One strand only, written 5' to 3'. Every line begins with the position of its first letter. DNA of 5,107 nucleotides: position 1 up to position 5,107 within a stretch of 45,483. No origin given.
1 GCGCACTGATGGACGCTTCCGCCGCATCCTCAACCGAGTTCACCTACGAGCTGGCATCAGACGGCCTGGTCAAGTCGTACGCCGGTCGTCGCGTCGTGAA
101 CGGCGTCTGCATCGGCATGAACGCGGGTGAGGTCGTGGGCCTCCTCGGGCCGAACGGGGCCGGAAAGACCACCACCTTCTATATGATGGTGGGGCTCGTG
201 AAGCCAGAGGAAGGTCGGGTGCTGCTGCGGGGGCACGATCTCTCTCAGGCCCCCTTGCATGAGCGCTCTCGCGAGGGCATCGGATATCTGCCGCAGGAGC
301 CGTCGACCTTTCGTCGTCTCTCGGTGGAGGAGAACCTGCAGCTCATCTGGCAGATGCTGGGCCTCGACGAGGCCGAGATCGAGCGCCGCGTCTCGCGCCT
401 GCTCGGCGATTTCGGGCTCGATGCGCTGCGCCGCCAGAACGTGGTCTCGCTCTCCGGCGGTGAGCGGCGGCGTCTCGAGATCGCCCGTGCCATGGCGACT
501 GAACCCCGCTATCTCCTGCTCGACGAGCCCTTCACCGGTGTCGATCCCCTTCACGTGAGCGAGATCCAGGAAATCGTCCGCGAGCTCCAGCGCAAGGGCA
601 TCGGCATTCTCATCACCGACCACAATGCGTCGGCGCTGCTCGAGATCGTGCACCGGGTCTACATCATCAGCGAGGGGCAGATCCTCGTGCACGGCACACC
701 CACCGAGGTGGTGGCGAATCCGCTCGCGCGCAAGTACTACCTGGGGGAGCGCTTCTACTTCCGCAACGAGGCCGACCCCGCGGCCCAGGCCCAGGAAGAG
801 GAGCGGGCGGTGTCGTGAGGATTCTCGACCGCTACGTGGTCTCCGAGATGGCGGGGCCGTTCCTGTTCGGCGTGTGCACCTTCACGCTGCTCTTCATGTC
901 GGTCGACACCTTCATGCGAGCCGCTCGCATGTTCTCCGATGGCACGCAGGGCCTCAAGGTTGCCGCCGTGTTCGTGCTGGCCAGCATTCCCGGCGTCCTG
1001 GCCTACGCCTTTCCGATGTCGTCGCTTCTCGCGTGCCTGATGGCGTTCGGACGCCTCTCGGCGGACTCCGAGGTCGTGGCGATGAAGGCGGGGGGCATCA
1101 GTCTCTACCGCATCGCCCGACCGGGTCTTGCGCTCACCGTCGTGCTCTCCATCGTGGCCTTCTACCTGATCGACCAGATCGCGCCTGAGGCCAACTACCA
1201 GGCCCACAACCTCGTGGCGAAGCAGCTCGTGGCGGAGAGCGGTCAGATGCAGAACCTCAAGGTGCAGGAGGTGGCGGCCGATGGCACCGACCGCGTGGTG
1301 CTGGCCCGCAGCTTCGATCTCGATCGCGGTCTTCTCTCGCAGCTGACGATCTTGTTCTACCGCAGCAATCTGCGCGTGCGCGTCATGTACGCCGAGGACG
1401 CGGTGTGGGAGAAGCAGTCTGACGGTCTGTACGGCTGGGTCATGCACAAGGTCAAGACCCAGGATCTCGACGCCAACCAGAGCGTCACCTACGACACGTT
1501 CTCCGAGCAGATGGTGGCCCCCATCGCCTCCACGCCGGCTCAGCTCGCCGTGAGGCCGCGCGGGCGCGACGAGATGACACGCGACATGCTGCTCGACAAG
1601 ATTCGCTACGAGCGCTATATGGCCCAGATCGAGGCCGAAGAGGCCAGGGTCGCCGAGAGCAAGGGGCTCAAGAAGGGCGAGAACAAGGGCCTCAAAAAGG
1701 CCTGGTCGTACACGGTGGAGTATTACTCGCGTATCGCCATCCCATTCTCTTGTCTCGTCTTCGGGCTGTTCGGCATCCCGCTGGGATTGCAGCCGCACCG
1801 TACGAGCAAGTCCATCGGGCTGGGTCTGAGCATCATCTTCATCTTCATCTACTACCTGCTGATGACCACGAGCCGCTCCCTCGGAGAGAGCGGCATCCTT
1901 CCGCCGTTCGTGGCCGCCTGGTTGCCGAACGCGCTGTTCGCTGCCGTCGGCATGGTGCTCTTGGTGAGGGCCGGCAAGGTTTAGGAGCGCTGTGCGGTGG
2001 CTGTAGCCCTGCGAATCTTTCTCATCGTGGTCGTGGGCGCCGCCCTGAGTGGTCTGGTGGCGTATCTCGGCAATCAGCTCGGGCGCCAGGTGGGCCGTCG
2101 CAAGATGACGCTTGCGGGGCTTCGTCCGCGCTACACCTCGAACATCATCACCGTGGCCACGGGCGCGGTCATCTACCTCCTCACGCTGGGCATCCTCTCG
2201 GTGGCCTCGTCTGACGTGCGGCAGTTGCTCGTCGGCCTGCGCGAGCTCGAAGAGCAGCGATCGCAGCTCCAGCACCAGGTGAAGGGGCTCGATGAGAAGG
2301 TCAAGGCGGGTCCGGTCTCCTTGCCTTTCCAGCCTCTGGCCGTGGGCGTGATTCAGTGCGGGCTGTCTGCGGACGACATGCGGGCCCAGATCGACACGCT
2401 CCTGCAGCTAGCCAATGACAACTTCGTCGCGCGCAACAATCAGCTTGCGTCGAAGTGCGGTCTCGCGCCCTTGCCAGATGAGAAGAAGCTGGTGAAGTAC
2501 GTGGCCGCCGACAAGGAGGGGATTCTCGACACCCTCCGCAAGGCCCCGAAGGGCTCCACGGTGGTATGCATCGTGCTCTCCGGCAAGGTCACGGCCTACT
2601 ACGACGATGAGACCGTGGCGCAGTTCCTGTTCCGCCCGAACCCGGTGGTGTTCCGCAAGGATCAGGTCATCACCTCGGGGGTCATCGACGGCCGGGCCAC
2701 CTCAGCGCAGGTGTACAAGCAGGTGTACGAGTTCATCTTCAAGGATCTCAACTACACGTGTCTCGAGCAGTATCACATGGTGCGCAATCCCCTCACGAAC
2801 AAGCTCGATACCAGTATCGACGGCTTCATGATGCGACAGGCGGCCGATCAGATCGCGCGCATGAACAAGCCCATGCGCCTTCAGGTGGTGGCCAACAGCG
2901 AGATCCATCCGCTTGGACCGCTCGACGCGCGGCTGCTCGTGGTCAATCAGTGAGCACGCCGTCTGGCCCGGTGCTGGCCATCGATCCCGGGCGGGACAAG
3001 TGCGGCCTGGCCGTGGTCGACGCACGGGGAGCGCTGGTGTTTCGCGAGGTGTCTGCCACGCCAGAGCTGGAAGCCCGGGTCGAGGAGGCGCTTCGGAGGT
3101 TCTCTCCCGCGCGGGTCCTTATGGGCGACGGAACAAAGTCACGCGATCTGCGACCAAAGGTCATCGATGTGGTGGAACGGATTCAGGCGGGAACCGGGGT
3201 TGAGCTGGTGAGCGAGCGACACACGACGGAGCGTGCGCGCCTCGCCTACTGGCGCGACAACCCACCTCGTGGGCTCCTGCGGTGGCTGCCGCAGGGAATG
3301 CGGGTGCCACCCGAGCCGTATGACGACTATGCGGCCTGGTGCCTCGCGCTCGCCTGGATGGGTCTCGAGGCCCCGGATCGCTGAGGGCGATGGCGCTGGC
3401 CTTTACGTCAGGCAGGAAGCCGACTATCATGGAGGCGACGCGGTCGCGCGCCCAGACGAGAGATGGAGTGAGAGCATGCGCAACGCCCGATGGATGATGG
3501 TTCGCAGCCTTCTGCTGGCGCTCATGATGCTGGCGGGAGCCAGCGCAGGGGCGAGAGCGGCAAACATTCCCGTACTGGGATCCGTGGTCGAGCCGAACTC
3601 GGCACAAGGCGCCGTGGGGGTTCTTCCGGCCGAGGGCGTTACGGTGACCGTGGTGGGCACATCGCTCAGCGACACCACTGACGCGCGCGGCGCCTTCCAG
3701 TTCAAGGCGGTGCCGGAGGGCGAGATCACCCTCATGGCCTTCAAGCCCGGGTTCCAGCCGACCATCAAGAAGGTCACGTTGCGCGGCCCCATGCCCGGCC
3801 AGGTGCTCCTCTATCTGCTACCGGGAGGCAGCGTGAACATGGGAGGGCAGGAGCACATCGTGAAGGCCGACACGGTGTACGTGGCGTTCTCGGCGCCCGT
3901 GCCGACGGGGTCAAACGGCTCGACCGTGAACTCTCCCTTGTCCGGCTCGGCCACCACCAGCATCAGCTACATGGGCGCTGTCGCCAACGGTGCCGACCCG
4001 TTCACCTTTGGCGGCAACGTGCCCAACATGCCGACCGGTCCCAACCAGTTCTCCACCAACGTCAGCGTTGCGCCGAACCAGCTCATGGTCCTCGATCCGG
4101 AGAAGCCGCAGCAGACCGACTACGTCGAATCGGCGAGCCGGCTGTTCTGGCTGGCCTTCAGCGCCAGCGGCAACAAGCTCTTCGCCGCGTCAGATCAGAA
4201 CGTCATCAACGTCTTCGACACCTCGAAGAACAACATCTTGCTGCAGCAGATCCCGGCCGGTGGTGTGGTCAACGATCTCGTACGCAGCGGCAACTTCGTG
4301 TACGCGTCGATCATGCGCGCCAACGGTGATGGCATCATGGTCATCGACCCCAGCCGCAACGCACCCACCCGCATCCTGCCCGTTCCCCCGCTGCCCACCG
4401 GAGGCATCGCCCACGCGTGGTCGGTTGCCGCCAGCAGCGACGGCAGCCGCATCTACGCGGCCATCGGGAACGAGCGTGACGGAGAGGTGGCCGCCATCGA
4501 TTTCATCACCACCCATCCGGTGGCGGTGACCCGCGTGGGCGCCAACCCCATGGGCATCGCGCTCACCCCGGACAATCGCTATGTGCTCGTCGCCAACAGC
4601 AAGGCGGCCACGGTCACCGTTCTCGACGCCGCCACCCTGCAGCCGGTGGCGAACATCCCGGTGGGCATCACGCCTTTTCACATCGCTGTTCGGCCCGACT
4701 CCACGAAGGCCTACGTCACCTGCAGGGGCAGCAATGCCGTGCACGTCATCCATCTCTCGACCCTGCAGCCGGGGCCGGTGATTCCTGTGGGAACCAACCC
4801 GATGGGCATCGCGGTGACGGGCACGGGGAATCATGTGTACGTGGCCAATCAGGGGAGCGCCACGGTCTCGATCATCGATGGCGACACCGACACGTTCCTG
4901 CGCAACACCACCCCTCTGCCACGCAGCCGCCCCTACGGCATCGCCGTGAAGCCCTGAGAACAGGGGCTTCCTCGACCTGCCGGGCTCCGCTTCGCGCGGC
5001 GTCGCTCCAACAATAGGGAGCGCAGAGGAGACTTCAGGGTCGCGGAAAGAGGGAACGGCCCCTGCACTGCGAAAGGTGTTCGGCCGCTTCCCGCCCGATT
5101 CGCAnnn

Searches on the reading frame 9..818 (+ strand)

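Call 40: search_protein_families(library=pfam, proteins=[window:9-818:+], max_evalue=0.01)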
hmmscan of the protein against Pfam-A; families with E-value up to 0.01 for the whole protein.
window:9-818:+ (269 aa): 3 families
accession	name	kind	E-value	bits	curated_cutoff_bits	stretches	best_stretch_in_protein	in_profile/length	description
PF00005.33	ABC_tran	-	2.6e-36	125.7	25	1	31-175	2-136/137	ABC transporter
PF13304.12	AAA_21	-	3.3e-06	27.8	27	1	131-209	221-301/304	AAA domain, putative AbiEii toxin, Type IV TA system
PF12399.14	BCA_ABC_TP_C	-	0.00024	21.1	25.5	1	224-249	1-26/27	Branched-chain amino acid ATP-binding cassette transporter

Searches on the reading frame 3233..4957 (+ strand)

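Call 40: search_protein_families(library=pfam, proteins=[window:3233-4957:+], max_evalue=0.01)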
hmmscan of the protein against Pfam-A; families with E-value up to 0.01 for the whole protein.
window:3233-4957:+ (574 aa): 9 families
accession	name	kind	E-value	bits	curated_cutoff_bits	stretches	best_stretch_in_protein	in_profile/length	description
PF02239.22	Cytochrom_D1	-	1.6e-13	50.4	25.5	1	368-477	17-117/368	Cytochrome D1 heme domain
PF10282.15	Lactonase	-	7.8e-11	42.2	21.7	2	483-554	248-324/344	Lactonase, 7-bladed beta-propeller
PF13620.12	CarboxypepD_reg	-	9.8e-09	35.9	32.3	1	132-184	13-70/82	Carboxypeptidase regulatory-like domain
PF13715.12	CarbopepD_reg_2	-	6.3e-08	33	32.2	1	132-185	13-66/88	CarboxypepD_reg-like domain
PF16819.11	DUF5074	-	9.6e-08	31.9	27.2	1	458-558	71-178/353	Domain of unknown function (DUF5074)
PF25174.1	Beta-prop_THOC3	-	1.1e-07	31.6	305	1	398-551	52-201/272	THOC3 beta-propeller domain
PF21783.3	YNCE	-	4.5e-06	26.7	27.1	1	387-483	238-330/339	YNCE-like beta-propeller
PF23414.1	Beta-prop_EML_2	-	3.9e-05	23.6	90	0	407-478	12-80/266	Echinoderm microtubule-associated protein second beta-propeller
PF24684.1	Vgb_lyase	-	0.0059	15.9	50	0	393-454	223-281/290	Virginiamycin B lyase family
